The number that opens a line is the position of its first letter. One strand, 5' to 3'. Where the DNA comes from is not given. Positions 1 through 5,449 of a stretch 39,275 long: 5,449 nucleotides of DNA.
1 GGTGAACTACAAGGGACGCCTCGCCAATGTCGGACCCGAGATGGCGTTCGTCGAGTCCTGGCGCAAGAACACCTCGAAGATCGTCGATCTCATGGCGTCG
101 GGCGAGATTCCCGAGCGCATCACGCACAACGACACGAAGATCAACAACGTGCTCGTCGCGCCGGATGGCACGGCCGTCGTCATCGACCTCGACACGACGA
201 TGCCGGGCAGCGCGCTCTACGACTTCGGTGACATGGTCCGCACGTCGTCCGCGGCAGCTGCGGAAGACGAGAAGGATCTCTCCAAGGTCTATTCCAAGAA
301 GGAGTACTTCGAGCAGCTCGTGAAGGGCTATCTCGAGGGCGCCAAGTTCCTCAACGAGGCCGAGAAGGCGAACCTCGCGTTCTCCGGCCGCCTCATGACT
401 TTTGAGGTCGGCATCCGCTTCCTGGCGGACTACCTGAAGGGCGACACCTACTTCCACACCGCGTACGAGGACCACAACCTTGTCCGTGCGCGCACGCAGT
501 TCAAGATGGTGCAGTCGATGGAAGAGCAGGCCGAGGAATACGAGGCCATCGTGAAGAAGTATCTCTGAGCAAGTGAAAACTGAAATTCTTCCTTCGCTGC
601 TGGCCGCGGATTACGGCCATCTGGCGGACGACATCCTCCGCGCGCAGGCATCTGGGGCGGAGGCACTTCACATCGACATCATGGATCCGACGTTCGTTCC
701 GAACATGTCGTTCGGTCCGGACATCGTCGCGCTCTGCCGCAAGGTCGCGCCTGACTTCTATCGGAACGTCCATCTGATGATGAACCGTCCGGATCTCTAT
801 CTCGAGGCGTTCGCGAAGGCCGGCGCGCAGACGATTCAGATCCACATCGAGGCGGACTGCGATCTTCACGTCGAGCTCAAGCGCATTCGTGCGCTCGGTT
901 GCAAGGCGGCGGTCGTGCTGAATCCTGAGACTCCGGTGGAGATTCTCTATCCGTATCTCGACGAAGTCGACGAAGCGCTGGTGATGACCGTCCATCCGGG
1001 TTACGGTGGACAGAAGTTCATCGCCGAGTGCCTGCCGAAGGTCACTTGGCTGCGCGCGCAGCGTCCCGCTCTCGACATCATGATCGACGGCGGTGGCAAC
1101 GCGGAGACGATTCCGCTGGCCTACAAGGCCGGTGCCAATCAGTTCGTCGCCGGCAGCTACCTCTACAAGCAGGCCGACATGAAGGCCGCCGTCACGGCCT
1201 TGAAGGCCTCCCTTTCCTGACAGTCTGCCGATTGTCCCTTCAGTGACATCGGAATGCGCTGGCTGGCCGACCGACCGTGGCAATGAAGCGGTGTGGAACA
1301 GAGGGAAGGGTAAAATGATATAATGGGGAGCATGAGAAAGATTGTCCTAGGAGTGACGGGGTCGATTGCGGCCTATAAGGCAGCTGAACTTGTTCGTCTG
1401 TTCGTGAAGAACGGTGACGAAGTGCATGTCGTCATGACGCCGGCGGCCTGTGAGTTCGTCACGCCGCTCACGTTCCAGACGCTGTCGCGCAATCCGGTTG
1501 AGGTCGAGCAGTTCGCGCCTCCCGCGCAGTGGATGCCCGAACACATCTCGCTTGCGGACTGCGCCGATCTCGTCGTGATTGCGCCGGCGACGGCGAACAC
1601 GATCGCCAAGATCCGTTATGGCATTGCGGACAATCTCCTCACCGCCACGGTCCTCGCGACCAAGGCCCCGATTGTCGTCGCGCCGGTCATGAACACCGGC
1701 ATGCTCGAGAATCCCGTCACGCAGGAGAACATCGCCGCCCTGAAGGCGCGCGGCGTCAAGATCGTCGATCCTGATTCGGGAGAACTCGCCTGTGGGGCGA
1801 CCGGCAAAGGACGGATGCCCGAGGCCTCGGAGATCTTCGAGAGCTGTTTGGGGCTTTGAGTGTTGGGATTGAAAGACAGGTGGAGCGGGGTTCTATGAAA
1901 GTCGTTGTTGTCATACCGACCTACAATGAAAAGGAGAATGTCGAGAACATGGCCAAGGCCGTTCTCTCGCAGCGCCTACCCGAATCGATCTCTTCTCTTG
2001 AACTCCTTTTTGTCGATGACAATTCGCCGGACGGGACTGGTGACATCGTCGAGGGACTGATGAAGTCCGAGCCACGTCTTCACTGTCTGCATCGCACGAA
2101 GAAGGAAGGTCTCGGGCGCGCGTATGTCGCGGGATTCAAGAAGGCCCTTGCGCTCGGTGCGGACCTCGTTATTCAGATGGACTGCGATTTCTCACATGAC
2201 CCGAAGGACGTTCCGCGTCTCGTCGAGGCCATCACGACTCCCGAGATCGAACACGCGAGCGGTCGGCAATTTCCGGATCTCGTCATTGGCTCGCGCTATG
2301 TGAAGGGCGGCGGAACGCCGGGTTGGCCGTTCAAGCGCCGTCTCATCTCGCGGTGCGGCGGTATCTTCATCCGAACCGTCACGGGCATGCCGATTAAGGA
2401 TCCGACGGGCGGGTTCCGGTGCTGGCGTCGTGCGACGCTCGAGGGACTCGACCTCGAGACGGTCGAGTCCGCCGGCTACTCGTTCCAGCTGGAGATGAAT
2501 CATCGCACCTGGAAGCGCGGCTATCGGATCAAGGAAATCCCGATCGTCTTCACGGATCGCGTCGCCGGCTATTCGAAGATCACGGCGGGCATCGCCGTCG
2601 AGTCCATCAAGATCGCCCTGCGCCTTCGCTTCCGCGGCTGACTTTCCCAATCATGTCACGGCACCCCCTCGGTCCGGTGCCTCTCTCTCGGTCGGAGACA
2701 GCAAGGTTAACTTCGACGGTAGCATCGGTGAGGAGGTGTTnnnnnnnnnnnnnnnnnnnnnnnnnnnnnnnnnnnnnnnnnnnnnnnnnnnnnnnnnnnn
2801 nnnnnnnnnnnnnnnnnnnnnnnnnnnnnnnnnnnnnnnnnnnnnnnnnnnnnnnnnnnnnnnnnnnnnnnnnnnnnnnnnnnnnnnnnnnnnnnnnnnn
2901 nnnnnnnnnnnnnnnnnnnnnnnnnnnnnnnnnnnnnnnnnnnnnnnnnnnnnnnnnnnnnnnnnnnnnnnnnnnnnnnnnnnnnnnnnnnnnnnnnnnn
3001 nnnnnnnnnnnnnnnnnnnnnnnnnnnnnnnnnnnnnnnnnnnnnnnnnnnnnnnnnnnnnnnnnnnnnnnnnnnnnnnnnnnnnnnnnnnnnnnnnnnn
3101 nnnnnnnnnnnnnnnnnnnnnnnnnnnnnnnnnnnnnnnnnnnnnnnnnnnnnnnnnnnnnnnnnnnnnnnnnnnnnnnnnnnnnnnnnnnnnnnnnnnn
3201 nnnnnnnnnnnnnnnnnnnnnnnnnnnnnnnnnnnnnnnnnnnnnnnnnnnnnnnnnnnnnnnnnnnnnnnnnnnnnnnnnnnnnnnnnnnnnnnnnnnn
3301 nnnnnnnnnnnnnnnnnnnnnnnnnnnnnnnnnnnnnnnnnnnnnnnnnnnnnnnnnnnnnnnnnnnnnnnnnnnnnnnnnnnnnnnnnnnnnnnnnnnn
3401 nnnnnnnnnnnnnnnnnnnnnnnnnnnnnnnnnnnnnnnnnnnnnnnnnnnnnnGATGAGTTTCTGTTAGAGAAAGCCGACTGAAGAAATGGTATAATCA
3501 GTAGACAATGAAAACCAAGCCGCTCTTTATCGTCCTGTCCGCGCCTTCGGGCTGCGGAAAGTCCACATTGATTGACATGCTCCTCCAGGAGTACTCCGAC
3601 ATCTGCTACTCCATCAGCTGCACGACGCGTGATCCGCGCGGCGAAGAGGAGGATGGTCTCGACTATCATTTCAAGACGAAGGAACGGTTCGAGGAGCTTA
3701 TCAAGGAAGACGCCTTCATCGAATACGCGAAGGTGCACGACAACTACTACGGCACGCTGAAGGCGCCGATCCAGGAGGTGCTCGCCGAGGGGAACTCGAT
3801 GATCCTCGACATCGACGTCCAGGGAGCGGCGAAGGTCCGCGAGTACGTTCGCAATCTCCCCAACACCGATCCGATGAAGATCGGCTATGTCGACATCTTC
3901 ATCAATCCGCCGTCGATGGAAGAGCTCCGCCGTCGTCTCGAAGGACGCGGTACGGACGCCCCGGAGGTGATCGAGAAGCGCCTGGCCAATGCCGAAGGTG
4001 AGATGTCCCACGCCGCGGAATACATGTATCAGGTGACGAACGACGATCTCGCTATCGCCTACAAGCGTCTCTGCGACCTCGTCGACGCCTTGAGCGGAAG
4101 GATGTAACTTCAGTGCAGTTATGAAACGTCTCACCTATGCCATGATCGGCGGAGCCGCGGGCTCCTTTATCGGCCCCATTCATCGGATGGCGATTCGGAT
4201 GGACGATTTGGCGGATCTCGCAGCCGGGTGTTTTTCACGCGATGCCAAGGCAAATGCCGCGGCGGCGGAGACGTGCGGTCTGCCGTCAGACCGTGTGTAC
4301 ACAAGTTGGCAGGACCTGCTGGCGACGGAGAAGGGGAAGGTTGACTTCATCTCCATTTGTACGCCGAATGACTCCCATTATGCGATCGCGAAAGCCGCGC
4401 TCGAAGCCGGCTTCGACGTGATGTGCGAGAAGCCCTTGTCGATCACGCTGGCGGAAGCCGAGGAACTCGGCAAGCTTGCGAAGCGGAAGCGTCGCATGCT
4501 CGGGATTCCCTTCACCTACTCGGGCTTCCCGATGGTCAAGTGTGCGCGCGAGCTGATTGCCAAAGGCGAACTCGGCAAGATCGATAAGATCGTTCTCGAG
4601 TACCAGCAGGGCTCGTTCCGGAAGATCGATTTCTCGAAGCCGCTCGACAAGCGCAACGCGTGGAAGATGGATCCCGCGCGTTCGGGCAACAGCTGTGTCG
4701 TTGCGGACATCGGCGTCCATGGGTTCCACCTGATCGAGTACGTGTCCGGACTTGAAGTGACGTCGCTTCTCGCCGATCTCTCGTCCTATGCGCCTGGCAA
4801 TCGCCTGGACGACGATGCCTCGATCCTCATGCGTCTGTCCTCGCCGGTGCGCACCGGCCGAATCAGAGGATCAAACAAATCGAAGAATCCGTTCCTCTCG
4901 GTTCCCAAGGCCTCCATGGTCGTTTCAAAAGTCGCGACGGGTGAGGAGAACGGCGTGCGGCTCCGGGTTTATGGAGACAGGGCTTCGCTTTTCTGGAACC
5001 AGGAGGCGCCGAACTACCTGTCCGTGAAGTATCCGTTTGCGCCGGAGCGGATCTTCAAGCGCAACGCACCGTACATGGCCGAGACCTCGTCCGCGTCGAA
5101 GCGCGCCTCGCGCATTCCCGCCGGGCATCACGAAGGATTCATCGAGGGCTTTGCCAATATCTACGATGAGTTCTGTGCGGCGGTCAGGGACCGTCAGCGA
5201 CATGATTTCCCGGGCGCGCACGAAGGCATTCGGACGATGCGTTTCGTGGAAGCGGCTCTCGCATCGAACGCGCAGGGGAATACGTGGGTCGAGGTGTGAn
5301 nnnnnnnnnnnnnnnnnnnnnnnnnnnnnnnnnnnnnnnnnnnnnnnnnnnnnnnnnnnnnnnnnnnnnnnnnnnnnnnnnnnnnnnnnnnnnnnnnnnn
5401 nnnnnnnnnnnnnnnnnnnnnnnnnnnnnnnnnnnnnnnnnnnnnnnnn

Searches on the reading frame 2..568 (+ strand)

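Call 10: search_protein_families(library=pfam, proteins=[window:2-568:+], max_evalue=0.001)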
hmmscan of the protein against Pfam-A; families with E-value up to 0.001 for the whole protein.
window:2-568:+ (188 aa): 1 family
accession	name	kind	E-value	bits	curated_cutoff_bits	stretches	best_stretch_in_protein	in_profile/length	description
PF01636.29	APH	-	2.1e-09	38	23.2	1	35-85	165-217/239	Phosphotransferase enzyme family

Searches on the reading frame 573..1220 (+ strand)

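Call 10: search_protein_families(library=pfam, proteins=[window:573-1220:+], max_evalue=0.001)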
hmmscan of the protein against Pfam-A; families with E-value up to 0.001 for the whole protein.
window:573-1220:+ (215 aa): 1 family
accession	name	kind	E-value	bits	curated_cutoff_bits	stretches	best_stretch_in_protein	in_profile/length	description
PF00834.25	Ribul_P_3_epim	-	2.2e-59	200.6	21.1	1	5-198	2-198/198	Ribulose-phosphate 3 epimerase family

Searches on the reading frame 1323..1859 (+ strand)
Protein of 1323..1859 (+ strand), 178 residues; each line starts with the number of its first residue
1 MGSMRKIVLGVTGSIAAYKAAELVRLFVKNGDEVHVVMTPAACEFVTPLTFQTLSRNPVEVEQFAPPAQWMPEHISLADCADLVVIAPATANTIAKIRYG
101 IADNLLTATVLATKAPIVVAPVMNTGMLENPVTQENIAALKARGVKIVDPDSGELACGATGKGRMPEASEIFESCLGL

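Call 10: search_protein_families(library=pfam, proteins=[window:1323-1859:+], max_evalue=0.001)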
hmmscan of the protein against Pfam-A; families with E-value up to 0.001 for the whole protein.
window:1323-1859:+ (178 aa): 1 family
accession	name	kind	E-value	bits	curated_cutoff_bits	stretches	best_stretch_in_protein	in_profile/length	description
PF02441.25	Flavoprotein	-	9.5e-37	126.5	22.7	1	6-176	2-159/162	Flavoprotein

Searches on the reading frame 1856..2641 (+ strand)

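Call 10: search_protein_families(library=pfam, proteins=[window:1856-2641:+], max_evalue=0.001)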
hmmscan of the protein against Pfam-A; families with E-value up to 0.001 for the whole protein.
window:1856-2641:+ (261 aa): 2 families
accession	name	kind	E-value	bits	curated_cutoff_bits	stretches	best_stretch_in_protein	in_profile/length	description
PF00535.33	Glycos_transf_2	-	2.7e-27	96.2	23.3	1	18-193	2-162/168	Glycosyl transferase family 2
PF13641.12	Glyco_tranf_2_3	-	0.00021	21.8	27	1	16-236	3-212/230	Glycosyltransferase like family 2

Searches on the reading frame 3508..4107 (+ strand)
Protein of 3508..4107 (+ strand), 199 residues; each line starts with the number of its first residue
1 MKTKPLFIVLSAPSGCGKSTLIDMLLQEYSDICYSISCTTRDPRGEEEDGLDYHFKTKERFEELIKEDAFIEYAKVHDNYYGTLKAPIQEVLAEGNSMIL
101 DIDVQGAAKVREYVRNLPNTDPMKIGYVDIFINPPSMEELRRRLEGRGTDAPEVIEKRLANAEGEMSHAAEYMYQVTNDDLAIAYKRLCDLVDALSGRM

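Call 10: search_protein_families(library=pfam, proteins=[window:3508-4107:+], max_evalue=0.001)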
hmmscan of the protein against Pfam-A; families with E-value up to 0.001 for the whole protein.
window:3508-4107:+ (199 aa): 5 families
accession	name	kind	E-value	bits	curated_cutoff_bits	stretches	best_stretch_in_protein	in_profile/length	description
PF00625.27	Guanylate_kin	-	7.9e-47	159.7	25.2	1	8-193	5-180/182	Guanylate kinase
PF13401.12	AAA_22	-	0.00021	22.1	27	1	5-40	5-43/130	AAA domain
PF13671.12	AAA_33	-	0.00029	21.6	27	1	13-160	7-134/143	AAA domain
PF00005.33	ABC_tran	-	0.00039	21.5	25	1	10-64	16-74/137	ABC transporter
PF13238.12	AAA_18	-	0.00097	20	29.4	0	8-158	1-122/128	AAA domain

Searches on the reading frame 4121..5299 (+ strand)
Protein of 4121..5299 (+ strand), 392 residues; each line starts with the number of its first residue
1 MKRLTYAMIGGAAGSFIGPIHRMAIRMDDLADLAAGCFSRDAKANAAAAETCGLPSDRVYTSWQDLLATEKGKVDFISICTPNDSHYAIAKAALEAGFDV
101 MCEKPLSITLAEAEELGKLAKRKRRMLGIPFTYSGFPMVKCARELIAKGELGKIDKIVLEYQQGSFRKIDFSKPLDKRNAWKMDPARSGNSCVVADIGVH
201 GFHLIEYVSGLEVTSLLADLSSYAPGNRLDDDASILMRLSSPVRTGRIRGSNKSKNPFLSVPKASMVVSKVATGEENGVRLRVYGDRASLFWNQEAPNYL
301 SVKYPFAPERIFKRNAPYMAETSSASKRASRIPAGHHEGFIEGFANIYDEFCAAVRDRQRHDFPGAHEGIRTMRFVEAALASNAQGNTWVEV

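Call 11: search_protein_families(library=pfam, proteins=[window:4121-5299:+], max_evalue=0.001)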
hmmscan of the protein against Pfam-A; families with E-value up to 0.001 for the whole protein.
window:4121-5299:+ (392 aa): 3 families
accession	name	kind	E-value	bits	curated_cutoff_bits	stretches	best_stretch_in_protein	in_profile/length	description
PF01408.29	GFO_IDH_MocA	-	1.1e-22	81.4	24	1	6-128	3-117/120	Oxidoreductase family, NAD-binding Rossmann fold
PF22725.1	GFO_IDH_MocA_C3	-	1.2e-15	58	27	1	142-289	4-122/124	GFO/IDH/MocA C-terminal domain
PF02894.22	GFO_IDH_MocA_C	-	1.3e-13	51.7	22.9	1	265-392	102-218/218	Oxidoreductase family, C-terminal alpha/beta domain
